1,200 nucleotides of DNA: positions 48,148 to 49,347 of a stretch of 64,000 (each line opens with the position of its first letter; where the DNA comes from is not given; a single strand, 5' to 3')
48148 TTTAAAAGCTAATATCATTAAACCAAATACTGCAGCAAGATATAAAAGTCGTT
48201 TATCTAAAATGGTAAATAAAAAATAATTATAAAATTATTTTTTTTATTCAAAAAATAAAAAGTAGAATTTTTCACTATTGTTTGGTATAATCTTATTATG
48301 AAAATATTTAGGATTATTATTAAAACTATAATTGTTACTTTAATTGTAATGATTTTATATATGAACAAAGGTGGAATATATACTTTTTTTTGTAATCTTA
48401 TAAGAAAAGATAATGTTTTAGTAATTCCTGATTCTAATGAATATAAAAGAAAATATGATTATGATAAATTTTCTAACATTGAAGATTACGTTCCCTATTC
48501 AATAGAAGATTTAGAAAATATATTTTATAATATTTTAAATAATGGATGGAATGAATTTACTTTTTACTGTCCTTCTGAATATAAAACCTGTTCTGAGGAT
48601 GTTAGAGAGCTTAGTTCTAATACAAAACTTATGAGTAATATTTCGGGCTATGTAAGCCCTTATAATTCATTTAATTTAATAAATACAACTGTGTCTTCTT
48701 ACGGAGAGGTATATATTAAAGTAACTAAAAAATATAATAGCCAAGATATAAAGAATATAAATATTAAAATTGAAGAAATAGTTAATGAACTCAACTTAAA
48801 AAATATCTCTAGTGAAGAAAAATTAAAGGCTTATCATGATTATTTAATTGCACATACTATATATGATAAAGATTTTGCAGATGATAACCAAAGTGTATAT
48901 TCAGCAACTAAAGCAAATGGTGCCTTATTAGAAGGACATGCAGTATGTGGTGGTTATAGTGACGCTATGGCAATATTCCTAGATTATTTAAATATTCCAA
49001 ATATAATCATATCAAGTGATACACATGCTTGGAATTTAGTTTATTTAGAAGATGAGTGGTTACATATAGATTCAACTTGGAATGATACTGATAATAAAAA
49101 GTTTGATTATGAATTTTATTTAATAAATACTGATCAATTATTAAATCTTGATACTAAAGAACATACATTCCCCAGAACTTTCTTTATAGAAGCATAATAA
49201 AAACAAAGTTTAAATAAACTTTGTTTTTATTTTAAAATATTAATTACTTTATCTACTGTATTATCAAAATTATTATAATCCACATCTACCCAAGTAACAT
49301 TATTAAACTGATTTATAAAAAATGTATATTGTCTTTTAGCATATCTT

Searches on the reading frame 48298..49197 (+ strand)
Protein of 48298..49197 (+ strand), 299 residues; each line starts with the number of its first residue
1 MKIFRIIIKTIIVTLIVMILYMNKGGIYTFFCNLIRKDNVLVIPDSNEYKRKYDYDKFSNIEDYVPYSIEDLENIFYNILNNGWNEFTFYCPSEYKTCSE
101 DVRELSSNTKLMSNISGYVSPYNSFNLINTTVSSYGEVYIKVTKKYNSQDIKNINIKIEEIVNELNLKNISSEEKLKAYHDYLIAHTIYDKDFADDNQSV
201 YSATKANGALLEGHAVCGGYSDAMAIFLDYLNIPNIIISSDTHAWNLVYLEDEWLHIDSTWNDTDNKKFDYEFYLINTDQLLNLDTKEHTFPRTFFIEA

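Call 84: search_protein_families(library=pfam, proteins=[window:48298-49197:+], max_evalue=0.001)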
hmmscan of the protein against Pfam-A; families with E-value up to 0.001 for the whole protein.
window:48298-49197:+ (299 aa): 1 family
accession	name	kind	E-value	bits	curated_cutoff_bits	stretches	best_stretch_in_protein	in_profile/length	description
PF01841.26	Transglut_core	-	6.1e-07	30.1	23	1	171-258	13-107/108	Transglutaminase-like superfamily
